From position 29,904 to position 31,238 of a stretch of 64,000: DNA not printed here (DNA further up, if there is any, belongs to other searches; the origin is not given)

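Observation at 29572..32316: Metalloregulated operon: MntR/DtxR repressor with a perfect 16-bp operator, then a membrane-anchored two-domain copper oxidase and a ZIP permease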

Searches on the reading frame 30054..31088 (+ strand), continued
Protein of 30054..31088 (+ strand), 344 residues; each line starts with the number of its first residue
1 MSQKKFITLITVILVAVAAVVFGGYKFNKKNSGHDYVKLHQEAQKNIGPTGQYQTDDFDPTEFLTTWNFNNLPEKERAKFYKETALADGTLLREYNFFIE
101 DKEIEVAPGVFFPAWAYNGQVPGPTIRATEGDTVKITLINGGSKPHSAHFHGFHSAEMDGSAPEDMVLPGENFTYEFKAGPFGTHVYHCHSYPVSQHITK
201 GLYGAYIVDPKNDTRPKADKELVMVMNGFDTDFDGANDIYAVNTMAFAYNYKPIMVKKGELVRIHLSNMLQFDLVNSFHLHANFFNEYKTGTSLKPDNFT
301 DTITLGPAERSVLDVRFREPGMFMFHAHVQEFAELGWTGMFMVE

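Call 21: search_solved_structures(query=window:30054-31088:+, show_alignments=3, max_evalue=0.00001)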
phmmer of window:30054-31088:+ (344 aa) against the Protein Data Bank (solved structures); distinct sequences matched with E-value up to 0.00001: 260 (the best 60 are shown).
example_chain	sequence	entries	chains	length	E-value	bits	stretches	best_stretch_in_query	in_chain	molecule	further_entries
3gdc_A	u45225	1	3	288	4.3e-95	322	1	84-343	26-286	Multicopper oxidase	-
7rab_A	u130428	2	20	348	8.9e-92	311.1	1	52-343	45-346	multicopper oxidase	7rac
9cck_C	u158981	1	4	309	1.4e-46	162.5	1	94-331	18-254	Copper-containing nitrite reductase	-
9cck_A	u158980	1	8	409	2.9e-46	161.4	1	94-331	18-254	Copper-containing nitrite reductase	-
2zwn_A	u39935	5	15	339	6.3e-37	130.7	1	93-333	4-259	two-domain type laccase | Multicopper oxidase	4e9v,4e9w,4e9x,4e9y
3g5w_A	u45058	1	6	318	2.2e-35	125.7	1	93-331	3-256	Multicopper oxidase type 1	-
4kns_A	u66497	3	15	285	4.1e-29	105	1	109-229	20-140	Multicopper oxidase type 1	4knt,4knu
9kwt_A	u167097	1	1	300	5.4e-29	104.6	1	102-342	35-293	Copper-containing nitrite reductase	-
9kws_A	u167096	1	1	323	8.4e-29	104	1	102-342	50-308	Copper-containing nitrite reductase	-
3wia_A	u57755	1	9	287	1.1e-28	103.7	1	102-342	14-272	Nitrite reductase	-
3wkq_A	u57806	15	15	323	1.6e-28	103.1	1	102-342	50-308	Nitrite reductase | Copper-containing nitrite reductase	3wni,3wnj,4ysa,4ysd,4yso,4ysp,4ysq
3wi9_A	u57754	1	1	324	1.6e-28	103.1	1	102-342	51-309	Nitrite reductase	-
3x1e_A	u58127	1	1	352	2.1e-28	102.7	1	102-342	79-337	Nitrite reductase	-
9kwv_A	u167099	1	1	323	1.7e-27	99.7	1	102-342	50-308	Copper-containing nitrite reductase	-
9kwu_A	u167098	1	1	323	2.1e-27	99.4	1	102-342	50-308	Copper-containing nitrite reductase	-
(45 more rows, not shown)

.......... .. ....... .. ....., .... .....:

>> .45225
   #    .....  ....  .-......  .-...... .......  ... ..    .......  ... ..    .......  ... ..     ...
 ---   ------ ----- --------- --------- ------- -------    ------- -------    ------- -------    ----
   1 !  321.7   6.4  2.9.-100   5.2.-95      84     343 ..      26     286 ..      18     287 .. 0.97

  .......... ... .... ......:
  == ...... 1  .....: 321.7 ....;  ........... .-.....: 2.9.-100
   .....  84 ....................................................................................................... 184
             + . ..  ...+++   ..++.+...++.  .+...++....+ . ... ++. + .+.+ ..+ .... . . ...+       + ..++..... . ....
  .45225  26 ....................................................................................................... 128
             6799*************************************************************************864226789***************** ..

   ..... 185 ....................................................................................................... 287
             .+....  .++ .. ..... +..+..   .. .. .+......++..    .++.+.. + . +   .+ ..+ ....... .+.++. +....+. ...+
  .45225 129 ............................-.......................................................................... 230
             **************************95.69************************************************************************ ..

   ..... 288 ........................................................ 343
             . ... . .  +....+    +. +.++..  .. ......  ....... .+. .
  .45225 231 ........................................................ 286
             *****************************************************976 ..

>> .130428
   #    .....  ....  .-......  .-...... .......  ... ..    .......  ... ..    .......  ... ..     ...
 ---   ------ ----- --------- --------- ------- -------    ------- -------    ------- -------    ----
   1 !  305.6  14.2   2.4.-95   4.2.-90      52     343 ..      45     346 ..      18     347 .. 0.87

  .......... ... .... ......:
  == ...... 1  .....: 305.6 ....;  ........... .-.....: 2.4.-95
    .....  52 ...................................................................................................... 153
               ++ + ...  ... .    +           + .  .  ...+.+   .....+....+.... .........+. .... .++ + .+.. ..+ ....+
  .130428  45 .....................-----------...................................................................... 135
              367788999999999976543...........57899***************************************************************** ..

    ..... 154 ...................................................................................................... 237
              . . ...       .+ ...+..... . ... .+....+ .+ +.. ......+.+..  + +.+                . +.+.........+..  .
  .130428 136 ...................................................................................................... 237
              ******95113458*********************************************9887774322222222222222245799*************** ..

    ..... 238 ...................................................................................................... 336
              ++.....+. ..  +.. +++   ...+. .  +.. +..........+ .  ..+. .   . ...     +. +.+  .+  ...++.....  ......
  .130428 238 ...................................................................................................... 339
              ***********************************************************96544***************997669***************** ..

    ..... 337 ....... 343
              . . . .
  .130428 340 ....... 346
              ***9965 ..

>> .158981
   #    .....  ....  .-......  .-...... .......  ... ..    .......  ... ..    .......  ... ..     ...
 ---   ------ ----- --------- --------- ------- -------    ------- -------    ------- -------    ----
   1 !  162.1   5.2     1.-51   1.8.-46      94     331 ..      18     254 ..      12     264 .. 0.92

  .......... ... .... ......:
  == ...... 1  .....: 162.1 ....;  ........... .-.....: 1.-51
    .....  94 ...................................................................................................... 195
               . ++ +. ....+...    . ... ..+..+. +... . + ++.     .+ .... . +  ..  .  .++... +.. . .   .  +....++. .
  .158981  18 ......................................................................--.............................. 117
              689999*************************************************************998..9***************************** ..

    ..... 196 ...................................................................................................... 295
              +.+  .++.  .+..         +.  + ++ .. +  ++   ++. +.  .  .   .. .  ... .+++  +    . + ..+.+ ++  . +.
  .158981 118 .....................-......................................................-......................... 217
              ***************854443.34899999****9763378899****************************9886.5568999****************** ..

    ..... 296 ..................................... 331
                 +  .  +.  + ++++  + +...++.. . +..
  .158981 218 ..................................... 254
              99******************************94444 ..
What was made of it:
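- Checked: The axial position is Leu202, which aligns with the axial Met of PDB chain 9CCK (call 21).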

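Call 35: search_dna_similar(query=window:30054-31088:+, collection=plasmids, mode=protein, max_evalue=1e-40, max_rows=25)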
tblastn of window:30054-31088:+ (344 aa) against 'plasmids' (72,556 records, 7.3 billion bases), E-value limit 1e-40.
Records with a match: 131; places in all: 132; records where one place covers at least 80% of the query: 111.
Best place of each record, by identity: <60% 131.
By first word of the organism name: Pseudosulfitobacter 37; Rhodococcus 30; Sinorhizobium 10; Sulfitobacter 6; Shinella 6; Arthrobacter 4; Paenarthrobacter 4; Cytobacillus 3; Halomarina 3; Peribacillus 2; and 19 more.
By predicted mobility (MOB-suite, as given by PLSDB): conjugative 74; non-mobilizable 40; mobilizable 17.
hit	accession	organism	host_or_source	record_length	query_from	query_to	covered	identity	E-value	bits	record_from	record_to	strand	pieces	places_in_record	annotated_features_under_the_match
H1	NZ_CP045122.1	Rubrobacter marinus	single pure culture,marine sediment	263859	48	344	86%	53.9%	7e-98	324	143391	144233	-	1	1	multicopper oxidase domain-containing protein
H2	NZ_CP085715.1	Peribacillus asahii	single cell,soil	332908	23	344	94%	48.9%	2e-93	311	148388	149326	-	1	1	multicopper oxidase domain-containing protein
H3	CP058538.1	Deinococcus sp. D7000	seawater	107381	56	343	84%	54.3%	9e-99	327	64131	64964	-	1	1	multicopper oxidase domain-containing protein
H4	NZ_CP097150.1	Deinococcus sp. QL22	-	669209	56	343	84%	52.9%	2e-97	322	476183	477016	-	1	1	multicopper oxidase domain-containing protein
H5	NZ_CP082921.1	Sutcliffiella horikoshii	cell culture,water from a container for ...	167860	82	344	76%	56.3%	4e-92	307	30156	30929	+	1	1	multicopper oxidase domain-containing protein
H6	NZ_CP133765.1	Peribacillus sp. R9-11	sediment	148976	84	344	76%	56.7%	7e-92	306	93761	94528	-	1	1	multicopper oxidase domain-containing protein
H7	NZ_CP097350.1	Cytobacillus pseudoceanisediminis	cell culture,hot underground spring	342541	82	344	76%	55.9%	9e-90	300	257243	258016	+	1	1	multicopper oxidase domain-containing protein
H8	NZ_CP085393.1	Cytobacillus oceanisediminis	single cell,soil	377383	82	344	76%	55.9%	9e-90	300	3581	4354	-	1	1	multicopper oxidase domain-containing protein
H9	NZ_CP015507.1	Cytobacillus oceanisediminis 2691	seawater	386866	82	344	76%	55.9%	9e-90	300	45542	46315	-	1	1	multicopper oxidase domain-containing protein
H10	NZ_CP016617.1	Microvirga ossetica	Vicia alpestris,cell culture,nodules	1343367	47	343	86%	49.4%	6e-90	301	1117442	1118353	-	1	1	none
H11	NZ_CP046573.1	Rhodococcus sp. WAY2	cell culture,bacterial consortium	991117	46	343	87%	48.9%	3e-92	308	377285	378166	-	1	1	multicopper oxidase domain-containing protein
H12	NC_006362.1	Nocardia farcinica IFM 10152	-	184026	46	344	87%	48.7%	1e-89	300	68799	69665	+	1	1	multicopper oxidase domain-containing protein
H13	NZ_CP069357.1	Microvirga sp. VF16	Vachellia farnesiana,Cell culture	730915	47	343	86%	48.7%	1e-88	297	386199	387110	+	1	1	multicopper oxidase domain-containing protein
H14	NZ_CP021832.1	Sinorhizobium meliloti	Medicago truncatula,Single Cell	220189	23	343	93%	44.7%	6e-89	298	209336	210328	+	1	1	multicopper oxidase domain-containing protein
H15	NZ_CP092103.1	Rhodococcus qingshengii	soil,petroleum-contaminated soil, ...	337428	53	343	85%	49.3%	4e-91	304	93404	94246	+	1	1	multicopper oxidase domain-containing protein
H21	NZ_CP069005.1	Sulfitobacter mediterraneus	Skeletonema costatum,The surface ...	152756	43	344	88%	47.4%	2e-86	291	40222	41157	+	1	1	multicopper oxidase domain-containing protein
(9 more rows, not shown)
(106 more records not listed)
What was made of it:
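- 131 plasmid records carry the oxidase (call 35).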

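Call 36: get_annotated_region(hit=H3, flank=6000)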
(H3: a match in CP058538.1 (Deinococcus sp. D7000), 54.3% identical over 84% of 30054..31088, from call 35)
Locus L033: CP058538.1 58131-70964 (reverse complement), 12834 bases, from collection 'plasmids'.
description: Deinococcus sp. D7000 plasmid p_4, complete sequence
organism: Deinococcus sp. D7000 (NCBI taxid 2755035)
taxonomy: Bacteria; Deinococcota; Deinococci; Deinococcales; Deinococcaceae; Deinococcus; Deinococcus sp. D7000
host: -; source: seawater; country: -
typing (MOB-suite, as given by PLSDB): non-mobilizable
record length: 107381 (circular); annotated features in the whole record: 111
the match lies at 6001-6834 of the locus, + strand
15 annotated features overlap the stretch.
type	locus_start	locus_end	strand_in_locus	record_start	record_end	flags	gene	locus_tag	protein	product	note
CDS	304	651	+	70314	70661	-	-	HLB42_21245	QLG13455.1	hypothetical protein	-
CDS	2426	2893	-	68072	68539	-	-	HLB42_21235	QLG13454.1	copper chaperone Copz family protein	-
CDS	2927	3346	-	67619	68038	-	-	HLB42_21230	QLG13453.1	MerR family DNA-binding protein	-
CDS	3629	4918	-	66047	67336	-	-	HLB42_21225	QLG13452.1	Nramp family divalent metal transporter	-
CDS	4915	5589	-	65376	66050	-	-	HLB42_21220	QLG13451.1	metal-dependent transcriptional regulator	-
CDS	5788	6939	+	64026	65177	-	-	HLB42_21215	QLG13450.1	multicopper oxidase domain-containing protein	-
CDS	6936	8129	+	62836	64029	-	-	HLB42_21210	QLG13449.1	metal transporter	-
CDS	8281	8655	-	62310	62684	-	-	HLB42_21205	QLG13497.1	hypothetical protein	-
CDS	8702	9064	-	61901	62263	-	-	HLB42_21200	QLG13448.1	winged helix-turn-helix transcriptional regulator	-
CDS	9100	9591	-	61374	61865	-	-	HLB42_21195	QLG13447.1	isoprenylcysteine carboxylmethyltransferase family protein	-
CDS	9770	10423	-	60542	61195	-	-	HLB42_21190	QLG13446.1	SCO family protein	-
CDS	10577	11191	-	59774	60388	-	-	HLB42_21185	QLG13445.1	cation transporter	-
CDS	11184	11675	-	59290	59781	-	-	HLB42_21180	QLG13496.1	DUF305 domain-containing protein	-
CDS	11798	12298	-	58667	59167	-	-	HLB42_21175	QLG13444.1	DUF3105 domain-containing protein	-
CDS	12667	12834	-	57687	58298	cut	-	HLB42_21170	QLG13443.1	peptidoglycan DD-metalloendopeptidase family protein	-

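Call 37: get_annotated_region(hit=H15, flank=6000)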
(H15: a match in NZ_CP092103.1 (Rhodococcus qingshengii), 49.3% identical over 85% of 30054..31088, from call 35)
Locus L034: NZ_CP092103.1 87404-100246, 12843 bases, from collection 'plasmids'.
description: Rhodococcus qingshengii strain F2-2 plasmid pLP337
organism: Rhodococcus qingshengii (NCBI taxid 334542)
taxonomy: Bacteria; Actinomycetota; Actinomycetes; Mycobacteriales; Nocardiaceae; Rhodococcus; Rhodococcus qingshengii
host: -; source: soil,petroleum-contaminated soil, Western Siberia; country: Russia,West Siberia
typing (MOB-suite, as given by PLSDB): non-mobilizable
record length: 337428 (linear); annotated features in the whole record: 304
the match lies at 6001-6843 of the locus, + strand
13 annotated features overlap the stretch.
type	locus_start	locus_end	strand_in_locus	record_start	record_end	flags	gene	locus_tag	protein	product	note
CDS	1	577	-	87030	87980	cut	-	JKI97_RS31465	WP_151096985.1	M56 family metallopeptidase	-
CDS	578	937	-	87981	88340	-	-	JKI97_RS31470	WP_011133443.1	BlaI/MecI/CopY family transcriptional regulator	GO:0045892 - negative regulation of DNA-templated transcription [Evidence IEA]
CDS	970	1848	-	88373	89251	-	-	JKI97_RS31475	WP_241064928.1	M23 family metallopeptidase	GO:0006508 - proteolysis [Evidence IEA]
CDS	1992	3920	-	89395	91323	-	-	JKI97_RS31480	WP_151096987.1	bifunctional copper resistance protein CopD/cytochrome c oxidase assembly protein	-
CDS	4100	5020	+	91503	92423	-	-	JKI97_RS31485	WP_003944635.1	cation diffusion facilitator family transporter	-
CDS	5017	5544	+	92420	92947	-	lspA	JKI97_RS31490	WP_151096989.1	signal peptidase II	GO:0009306 - protein secretion [Evidence IEA]; GO:0006508 - proteolysis [Evidence IEA]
CDS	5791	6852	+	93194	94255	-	-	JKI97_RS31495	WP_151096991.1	multicopper oxidase domain-containing protein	-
CDS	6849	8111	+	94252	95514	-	-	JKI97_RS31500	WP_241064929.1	ZIP family metal transporter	-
CDS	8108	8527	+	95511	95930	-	-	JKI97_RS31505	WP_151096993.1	Rieske (2Fe-2S) protein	-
CDS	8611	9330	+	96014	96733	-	-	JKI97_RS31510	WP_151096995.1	TIGR02206 family membrane protein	-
CDS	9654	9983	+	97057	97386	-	-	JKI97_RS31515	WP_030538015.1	metalloregulator ArsR/SmtB family transcription factor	GO:0006355 - regulation of DNA-templated transcription [Evidence IEA]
CDS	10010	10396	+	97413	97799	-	-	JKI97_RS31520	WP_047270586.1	DUF3703 domain-containing protein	-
CDS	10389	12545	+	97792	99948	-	-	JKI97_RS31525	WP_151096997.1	cation-translocating P-type ATPase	-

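Call 38: get_annotated_region(hit=H2, flank=6000)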
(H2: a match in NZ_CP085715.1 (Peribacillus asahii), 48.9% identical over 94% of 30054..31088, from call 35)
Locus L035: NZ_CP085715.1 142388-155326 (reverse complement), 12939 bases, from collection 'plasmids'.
description: Peribacillus asahii strain CK1 plasmid unnamed1, complete sequence
organism: Peribacillus asahii (NCBI taxid 228899)
taxonomy: Bacteria; Bacillota; Bacilli; Bacillales; Bacillaceae; Peribacillus; Peribacillus asahii
host: -; source: single cell,soil; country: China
typing (MOB-suite, as given by PLSDB): non-mobilizable
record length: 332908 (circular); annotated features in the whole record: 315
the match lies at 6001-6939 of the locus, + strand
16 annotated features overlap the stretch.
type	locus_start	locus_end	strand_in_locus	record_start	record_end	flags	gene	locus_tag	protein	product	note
CDS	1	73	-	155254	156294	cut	-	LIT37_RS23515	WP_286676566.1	NAD(P)/FAD-dependent oxidoreductase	-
CDS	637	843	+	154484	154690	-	-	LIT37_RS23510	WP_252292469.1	hypothetical protein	-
CDS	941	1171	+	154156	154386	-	-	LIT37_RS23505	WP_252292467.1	hypothetical protein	-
CDS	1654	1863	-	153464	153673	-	-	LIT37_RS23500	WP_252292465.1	hypothetical protein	-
CDS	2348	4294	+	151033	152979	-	-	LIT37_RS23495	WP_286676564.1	LTA synthase family protein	-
CDS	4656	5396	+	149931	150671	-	-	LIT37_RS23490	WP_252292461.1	YwmB family TATA-box binding protein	-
CDS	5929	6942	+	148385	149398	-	-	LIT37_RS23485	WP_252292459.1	multicopper oxidase domain-containing protein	-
CDS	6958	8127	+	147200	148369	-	-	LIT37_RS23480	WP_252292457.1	ZIP family metal transporter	GO:0030001 - metal ion transport [Evidence IEA]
CDS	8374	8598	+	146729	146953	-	-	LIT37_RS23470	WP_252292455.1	helix-turn-helix transcriptional regulator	-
CDS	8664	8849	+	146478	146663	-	tatA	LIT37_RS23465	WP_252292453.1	twin-arginine translocase TatA/TatE family subunit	GO:0015628 - protein secretion by the type II secretion system [Evidence IEA]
CDS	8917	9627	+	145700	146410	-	tatC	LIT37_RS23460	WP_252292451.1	twin-arginine translocase subunit TatC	GO:0015628 - protein secretion by the type II secretion system [Evidence IEA]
CDS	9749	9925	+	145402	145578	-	-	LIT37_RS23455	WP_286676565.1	stalk domain-containing protein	-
CDS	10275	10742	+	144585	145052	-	-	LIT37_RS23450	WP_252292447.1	FAD:protein FMN transferase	GO:0017013 - protein flavinylation [Evidence IEA]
CDS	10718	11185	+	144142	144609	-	-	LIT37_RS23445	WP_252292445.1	FAD:protein FMN transferase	GO:0017013 - protein flavinylation [Evidence IEA]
CDS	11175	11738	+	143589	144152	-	-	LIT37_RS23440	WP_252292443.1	hypothetical protein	-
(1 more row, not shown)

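Call 39: get_annotated_region(hit=H14, flank=6000)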
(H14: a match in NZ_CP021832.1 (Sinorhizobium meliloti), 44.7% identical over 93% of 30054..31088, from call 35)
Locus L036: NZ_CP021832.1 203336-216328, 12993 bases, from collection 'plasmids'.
description: Sinorhizobium meliloti strain HM006 plasmid accessoryA, complete sequence
organism: Sinorhizobium meliloti (NCBI taxid 382)
taxonomy: Bacteria; Pseudomonadota; Alphaproteobacteria; Hyphomicrobiales; Rhizobiaceae; Sinorhizobium; Sinorhizobium meliloti
host: -; source: Medicago truncatula,Single Cell; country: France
typing (MOB-suite, as given by PLSDB): conjugative; replicon rep_cluster_492; relaxase MOBQ; mating-pair formation MPF_T
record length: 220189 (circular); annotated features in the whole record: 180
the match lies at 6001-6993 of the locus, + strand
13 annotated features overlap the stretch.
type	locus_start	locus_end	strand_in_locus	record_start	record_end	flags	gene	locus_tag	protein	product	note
CDS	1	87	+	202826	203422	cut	-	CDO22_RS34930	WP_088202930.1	L,D-transpeptidase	GO:0018104 - peptidoglycan-protein cross-linking [Evidence IEA]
CDS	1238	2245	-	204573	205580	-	-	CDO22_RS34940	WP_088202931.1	murein L,D-transpeptidase family protein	GO:0071555 - cell wall organization [Evidence IEA]; GO:0008360 - regulation of cell shape [Evidence IEA]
CDS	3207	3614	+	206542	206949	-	-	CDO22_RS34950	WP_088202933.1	hypothetical protein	-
CDS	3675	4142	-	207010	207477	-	-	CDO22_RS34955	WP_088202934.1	DCC1-like thiol-disulfide oxidoreductase family protein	-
CDS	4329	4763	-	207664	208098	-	-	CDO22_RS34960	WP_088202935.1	L,D-transpeptidase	GO:0018104 - peptidoglycan-protein cross-linking [Evidence IEA]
CDS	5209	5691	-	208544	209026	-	mntR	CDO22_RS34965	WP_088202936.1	manganese-binding transcriptional regulator MntR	GO:0006355 - regulation of DNA-templated transcription [Evidence IEA]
CDS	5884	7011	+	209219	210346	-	-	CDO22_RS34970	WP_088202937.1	multicopper oxidase domain-containing protein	-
CDS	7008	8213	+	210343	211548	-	-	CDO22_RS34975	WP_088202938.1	metal transporter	-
CDS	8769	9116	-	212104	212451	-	-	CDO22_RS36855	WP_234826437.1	hypothetical protein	-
CDS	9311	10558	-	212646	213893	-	-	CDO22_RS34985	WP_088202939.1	cytochrome P450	-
CDS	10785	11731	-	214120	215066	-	-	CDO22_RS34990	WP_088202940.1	IS630-like element ISRm2011-2 family transposase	GO:0006313 - DNA transposition [Evidence IEA]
CDS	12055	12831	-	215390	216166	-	-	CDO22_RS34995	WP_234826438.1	L,D-transpeptidase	GO:0018104 - peptidoglycan-protein cross-linking [Evidence IEA]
CDS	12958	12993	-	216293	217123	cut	-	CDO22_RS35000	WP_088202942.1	DsbA family protein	-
